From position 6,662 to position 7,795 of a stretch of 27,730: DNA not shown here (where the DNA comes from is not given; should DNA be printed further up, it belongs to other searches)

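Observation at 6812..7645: Cargo of the insertion: a membrane-tethered 277-aa protein of foreign composition and no recognisable domain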

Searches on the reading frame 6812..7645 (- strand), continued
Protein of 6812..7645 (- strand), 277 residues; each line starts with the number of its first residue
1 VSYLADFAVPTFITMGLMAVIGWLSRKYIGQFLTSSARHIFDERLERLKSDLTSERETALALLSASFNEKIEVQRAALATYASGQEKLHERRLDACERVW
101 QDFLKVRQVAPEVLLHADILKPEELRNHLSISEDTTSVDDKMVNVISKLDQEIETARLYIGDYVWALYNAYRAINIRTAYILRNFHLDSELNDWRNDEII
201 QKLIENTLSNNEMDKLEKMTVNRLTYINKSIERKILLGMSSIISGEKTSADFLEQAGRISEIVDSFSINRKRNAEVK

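Call 65: search_protein_families(library=pfam, proteins=[L097:109-1335:+, L097:2900-3622:+, L098:1228-2547:+, L098:4285-5256:+, L099:8932-9867:-, L099:10828-12234:-, L101:2582-3553:+, L105:1219-2412:+, L105:4423-7296:-, L094:1861-2586:+], max_evalue=0.0001)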
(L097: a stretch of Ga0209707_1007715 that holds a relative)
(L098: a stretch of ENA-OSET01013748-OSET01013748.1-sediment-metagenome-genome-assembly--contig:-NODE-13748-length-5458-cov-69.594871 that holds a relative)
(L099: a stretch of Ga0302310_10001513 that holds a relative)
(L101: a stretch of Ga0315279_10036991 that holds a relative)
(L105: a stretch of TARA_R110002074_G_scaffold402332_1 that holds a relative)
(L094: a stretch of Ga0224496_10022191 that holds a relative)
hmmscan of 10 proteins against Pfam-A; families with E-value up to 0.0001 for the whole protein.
L097:109-1335:+ (408 aa): 0 families

L097:2900-3622:+ (240 aa): 2 families
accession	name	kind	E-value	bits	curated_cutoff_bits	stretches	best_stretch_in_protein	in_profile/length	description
PF01844.29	HNH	-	8.4e-13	48.7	21.4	1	24-67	1-45/47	HNH endonuclease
PF14279.12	HNH_5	-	8.2e-08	32.5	27.5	1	24-76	1-53/56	HNH endonuclease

L098:1228-2547:+ (439 aa): 2 families
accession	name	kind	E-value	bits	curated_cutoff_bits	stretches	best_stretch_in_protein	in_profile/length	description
PF18476.7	PIN_8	-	3.4e-60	204.2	26.1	1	48-265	1-227/227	PIN like domain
PF16289.11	PIN_12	-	4.1e-07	31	32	1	50-247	2-170/172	PIN domain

L098:4285-5256:+ (323 aa): 0 families

L099:8932-9867:- (311 aa): 1 family
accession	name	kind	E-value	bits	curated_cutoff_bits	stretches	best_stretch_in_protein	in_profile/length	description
PF13391.12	HNH_2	-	1e-11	44.9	21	1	208-257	1-66/66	HNH endonuclease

L099:10828-12234:- (468 aa): 2 families
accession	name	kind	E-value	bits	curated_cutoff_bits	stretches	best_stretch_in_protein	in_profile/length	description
PF01051.27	Rep3_N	-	1e-12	49.1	22.4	1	51-184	15-140/141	Initiator Replication protein, WH1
PF21205.3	Rep3_C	-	5e-08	33.5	21.1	1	216-262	15-58/59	Initiator Rep protein, WH2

L101:2582-3553:+ (323 aa): 2 families
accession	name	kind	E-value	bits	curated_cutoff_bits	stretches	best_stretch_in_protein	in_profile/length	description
PF13365.12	Trypsin_2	-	4.8e-09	37.5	27.6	1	61-279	2-143/144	Trypsin-like peptidase domain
PF00089.32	Trypsin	-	9.4e-06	26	20.6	0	260-299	173-213/220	Trypsin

L105:1219-2412:+ (397 aa): 0 families

L105:4423-7296:- (957 aa): 1 family
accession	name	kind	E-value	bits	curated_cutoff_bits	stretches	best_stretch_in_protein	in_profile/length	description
PF10145.14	PhageMin_Tail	-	1.5e-34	120.1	33.2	1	97-287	1-193/201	Phage-related minor tail protein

L094:1861-2586:+ (241 aa): 0 families

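Call 66: search_protein_families(library=padloc, proteins=[L104:3105-5351:+, L104:5368-6426:+, L104:6423-7238:+, L091:6470-7138:+, L091:7092-9938:+, L093:1829-3811:+, L098:1228-2547:+, L097:109-1335:+, L105:1219-2412:+, L093:4030-5082:-], max_evalue=0.001)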
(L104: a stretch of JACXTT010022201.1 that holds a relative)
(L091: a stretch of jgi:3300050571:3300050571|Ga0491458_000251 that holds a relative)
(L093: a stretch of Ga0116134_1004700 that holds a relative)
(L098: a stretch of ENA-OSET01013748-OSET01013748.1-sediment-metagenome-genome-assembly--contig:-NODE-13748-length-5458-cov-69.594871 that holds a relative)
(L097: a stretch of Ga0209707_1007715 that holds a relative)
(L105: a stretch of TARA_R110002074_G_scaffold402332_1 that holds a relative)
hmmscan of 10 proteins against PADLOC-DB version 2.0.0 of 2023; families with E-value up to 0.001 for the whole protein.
L104:3105-5351:+ (748 aa): 48 families (the best 25 are shown)
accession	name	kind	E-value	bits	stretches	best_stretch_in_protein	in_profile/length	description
PDLC00835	E1-E2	-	5.3e-23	79.3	2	613-723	613-721/778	E1-E2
PDLC00890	JAB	-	1.8e-16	58.1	1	614-723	8-116/157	JAB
PDLC00855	E1-E2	-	1.3e-15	55.5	1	361-472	302-416/579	E1-E2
PDLC00856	E1-E2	-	9.9e-15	52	1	361-472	322-430/573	E1-E2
PDLC00827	E1-E2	-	1.3e-14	51.5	2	615-724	562-671/711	E1-E2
PDLC00889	JAB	-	1.9e-14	51.5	1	616-720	19-121/168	JAB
PDLC00838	E1-E2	-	1.9e-14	50.8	2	347-406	307-366/736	E1-E2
PDLC00836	E1-E2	-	2e-13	47.8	1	361-405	341-385/602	E1-E2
PDLC00837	E1-E2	-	2.6e-13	47.6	1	331-405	296-369/593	E1-E2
PDLC00850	E1-E2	-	1.1e-12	45.2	1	337-406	290-359/566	E1-E2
PDLC00844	E1-E2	-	2.2e-12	44.4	1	361-472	276-385/489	E1-E2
PDLC00848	E1-E2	-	4.6e-12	43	1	361-467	374-478/607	E1-E2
PDLC00832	E1-E2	-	5.2e-11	39.4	1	361-406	338-383/588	E1-E2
PDLC00843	E1-E2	-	1.7e-10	38.1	1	338-406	295-363/575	E1-E2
PDLC00840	E1-E2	-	3.4e-10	37.6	1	361-406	213-258/458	E1-E2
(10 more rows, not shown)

L104:5368-6426:+ (352 aa): 6 families
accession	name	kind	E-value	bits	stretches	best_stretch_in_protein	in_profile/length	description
PDLC04676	PDC-M48B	-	5.2e-96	319.6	1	2-329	2-334/357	-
PDLC03854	LmuA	-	1.3e-17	62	1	2-275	2-276/345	-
PDLC03805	RTasMBL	-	1.3e-12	45.5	2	13-88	9-78/322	DRT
PDLC04677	PDC-M48B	-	7.2e-12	43.2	1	1-288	1-283/339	-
PDLC04673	PDC-M48B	-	9.5e-06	23.2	0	13-88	10-82/296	-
PDLC02158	Avs1a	-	8.9e-05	19.9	0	15-79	11-72/392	-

L104:6423-7238:+ (271 aa): 0 families

L091:6470-7138:+ (222 aa): 0 families

L091:7092-9938:+ (948 aa): 1 family
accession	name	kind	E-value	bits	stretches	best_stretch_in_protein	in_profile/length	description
PDLC04166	Dsr1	-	4.3e-56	188.3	1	13-837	307-1114/1227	-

L093:1829-3811:+ (660 aa): 1 family
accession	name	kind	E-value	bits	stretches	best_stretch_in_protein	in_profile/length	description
PDLC04297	PDC-M02A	-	2.1e-05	22.4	1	21-100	7-87/165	-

L098:1228-2547:+ (439 aa): 0 families

L097:109-1335:+ (408 aa): 15 families
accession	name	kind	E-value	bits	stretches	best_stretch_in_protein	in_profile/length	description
PDLC04081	SIR2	-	3.2e-15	54.2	1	129-224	130-215/345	-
PDLC04087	SIR2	-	4.5e-11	40.2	1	131-239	127-217/343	-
PDLC02414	Aga_SIR2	-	9.6e-11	39.5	1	302-378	214-296/313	-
PDLC02408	Aga_SIR2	-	5.2e-10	37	0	311-366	252-307/343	Class II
PDLC04084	SIR2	-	1.8e-08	32.1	0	314-360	311-357/414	-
PDLC04088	SIR2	-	2.1e-08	31.7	0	302-335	280-315/390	-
PDLC04096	SIR2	-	6.9e-08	30.3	0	311-335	139-163/230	-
PDLC04082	SIR2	-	5.7e-07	26.7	1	127-229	119-214/345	-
PDLC04093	SIR2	-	8.1e-07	26.3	0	314-333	272-291/395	-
PDLC04080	SIR2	-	6.5e-06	23.5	0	112-227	101-211/347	-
PDLC04078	SIR2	-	1.4e-05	23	0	312-336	81-105/171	-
PDLC04092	SIR2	-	5.1e-05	20.7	0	197-236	156-194/318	-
PDLC04090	SIR2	-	5.7e-05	20.5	0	314-360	319-365/426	-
PDLC04076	SIR2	-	7.2e-05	20.1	0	29-216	64-233/406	-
PDLC02186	SIR2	-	0.00015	18.9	0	137-234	164-250/412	-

L105:1219-2412:+ (397 aa): 0 families

L093:4030-5082:- (350 aa): 0 families

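Call 76: search_dna_similar(query=L097:1445-2293:+, collection=plasmids, mode=protein, max_evalue=0.0001, max_rows=30)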
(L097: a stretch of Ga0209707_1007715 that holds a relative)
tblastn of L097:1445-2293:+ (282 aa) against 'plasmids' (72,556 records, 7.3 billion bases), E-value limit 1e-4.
Records with a match: 4; places in all: 4; records where one place covers at least 80% of the query: 1.
Best place of each record, by identity: <60% 4.
By first word of the organism name: Photobacterium 1; Thauera 1; Alteromonas 1; Salinimonas 1.
By predicted mobility (MOB-suite, as given by PLSDB): non-mobilizable 3; mobilizable 1.
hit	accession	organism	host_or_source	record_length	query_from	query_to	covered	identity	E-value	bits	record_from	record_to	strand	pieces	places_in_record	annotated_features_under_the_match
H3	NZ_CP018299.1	Photobacterium damselae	Turbot,Dieseased fish,heart blood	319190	10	274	94%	23.1%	5e-10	67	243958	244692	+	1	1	hypothetical protein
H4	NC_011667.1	Thauera aminoaromatica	-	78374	15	187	61%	30.0%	4e-9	65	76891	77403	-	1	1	hypothetical protein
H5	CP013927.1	Alteromonas stellipolaris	-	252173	6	82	27%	37.8%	3e-5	52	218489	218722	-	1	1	hypothetical protein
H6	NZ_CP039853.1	Salinimonas iocasae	cell culture,deep sea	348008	6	82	27%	37.8%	6e-5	52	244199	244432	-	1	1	hypothetical protein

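Call 77: search_dna_similar(query=P0019, collection=plasmids, mode=protein, max_evalue=0.0001, max_rows=30)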
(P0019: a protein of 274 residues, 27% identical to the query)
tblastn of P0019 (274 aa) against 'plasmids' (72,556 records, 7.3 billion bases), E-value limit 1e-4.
Records with a match: 2; places in all: 2; records where one place covers at least 80% of the query: 1.
Best place of each record, by identity: <60% 2.
By first word of the organism name: Photobacterium 1; Thauera 1.
By predicted mobility (MOB-suite, as given by PLSDB): mobilizable 1; non-mobilizable 1.
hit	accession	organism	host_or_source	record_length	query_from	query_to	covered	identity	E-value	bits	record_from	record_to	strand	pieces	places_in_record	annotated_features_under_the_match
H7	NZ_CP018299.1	Photobacterium damselae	Turbot,Dieseased fish,heart blood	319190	9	263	93%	26.5%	7e-10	67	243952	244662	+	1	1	hypothetical protein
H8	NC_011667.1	Thauera aminoaromatica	-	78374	20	175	57%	27.9%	1e-5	54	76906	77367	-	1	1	hypothetical protein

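Call 81: list_cluster_members(proteins=[P0013, P0014, P0015, P0016, P0017, P0018, P0019, P0020, P0022, P0024])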
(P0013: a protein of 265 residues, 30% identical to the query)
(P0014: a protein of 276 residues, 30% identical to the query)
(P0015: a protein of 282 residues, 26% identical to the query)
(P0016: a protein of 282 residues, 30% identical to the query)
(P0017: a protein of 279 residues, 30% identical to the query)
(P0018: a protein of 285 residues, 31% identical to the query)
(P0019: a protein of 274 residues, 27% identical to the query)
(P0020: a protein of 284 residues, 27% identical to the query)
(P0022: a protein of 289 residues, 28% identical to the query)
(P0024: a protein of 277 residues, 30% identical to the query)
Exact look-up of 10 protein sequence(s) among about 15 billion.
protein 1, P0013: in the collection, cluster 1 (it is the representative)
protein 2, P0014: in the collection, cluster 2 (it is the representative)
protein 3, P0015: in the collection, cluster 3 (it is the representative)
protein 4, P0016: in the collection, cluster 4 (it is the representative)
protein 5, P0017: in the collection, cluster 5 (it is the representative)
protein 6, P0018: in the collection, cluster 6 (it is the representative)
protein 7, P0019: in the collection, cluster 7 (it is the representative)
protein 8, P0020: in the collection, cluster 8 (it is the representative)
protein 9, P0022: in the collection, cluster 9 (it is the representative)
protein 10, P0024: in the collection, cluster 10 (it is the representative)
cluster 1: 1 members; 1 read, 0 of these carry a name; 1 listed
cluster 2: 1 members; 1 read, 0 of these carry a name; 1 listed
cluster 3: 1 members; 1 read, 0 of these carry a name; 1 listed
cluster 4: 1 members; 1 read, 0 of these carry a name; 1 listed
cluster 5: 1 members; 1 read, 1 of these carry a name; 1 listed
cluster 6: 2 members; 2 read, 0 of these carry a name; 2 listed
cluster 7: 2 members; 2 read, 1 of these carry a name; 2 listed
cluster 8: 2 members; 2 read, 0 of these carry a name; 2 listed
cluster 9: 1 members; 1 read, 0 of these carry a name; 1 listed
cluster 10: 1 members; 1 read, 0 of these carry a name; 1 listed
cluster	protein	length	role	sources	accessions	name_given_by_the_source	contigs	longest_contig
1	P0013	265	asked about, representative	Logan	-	-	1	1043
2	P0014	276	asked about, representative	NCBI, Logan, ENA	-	-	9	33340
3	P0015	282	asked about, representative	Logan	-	-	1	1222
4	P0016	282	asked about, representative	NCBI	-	-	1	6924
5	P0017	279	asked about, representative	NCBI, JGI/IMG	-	hypothetical protein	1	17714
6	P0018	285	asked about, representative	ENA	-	-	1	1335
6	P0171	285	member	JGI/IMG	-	-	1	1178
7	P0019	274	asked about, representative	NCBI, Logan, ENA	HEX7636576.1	MAG TPA: hypothetical protein VF427_15040 [Noviherbaspirillum sp.]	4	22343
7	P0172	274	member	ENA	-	-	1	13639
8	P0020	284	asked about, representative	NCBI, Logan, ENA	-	-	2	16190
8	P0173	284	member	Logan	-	-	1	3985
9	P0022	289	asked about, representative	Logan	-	-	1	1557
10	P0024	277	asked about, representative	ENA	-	-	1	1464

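Call 82: find_encoding_contigs(protein=P0014, flank=7000, max_places=4)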
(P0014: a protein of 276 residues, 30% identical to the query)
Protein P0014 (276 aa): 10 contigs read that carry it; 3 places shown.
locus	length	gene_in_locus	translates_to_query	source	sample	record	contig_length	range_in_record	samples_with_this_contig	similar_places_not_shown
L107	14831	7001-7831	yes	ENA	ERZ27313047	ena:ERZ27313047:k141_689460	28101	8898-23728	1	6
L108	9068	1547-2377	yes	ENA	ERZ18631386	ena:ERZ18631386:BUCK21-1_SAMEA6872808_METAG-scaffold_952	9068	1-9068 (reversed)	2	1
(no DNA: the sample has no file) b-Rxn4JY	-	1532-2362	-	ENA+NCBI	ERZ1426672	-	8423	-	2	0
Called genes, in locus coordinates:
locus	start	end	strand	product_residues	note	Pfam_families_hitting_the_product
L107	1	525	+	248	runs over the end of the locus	PF00239:Resolvase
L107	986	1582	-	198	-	-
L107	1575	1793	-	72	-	PF12728:HTH_17 (weak)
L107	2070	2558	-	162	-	PF13560:HTH_31, PF01381:HTH_3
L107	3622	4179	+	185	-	-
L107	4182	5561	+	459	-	PF05272:VapE-like_dom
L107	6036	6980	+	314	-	PF14338:Mrr_N, PF04471:Mrr_cat, PF22722:NA-iREase1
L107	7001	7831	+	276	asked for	-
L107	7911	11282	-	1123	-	PF20464:MmeI_N, PF20465:MmeI_hel, PF20473:MmeI_Mtase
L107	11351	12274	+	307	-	PF18860:AbiJ_NTD3, PF14355:Abi_C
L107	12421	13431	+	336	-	-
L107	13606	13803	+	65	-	PF24192:DUF7417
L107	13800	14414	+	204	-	-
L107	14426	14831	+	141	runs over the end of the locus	-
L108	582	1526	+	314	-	PF14338:Mrr_N, PF04471:Mrr_cat, PF22722:NA-iREase1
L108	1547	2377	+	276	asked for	-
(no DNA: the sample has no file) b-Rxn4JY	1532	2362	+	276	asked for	-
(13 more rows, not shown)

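Call 83: find_encoding_contigs(protein=P0019, flank=7000, max_places=3)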
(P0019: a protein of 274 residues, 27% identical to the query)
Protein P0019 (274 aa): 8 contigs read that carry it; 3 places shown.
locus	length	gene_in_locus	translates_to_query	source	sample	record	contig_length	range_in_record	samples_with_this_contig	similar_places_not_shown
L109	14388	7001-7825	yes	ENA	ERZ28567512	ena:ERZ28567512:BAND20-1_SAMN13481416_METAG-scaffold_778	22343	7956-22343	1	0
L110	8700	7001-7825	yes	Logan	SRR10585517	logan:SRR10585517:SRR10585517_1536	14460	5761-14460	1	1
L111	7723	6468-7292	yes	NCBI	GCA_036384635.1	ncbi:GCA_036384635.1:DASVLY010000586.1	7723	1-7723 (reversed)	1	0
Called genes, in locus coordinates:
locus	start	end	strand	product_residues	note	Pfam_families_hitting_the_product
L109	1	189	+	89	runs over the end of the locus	PF01258:zf-dskA_traR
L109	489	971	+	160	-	-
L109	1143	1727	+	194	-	PF00571:CBS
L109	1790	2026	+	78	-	-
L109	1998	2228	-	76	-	-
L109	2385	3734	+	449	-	PF02661:Fic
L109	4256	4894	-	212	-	PF22565:mSLOG (weak), PF14216:DUF4326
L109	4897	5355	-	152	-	PF04343:DUF488, PF22751:DUF488-N3a (weak)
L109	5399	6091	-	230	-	PF22557:DuOB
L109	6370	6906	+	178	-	PF00239:Resolvase, PF02796:HTH_7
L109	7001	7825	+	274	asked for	-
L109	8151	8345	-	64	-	-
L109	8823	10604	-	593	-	PF05157:MshEN, PF00437:T2SSE, PF25199:nSTAND_NTPase5 (faint)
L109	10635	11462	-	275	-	PF01564:Spermine_synth, PF13649:Methyltransf_25 (faint)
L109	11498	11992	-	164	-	PF03167:UDG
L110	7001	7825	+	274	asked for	-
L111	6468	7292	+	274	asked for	-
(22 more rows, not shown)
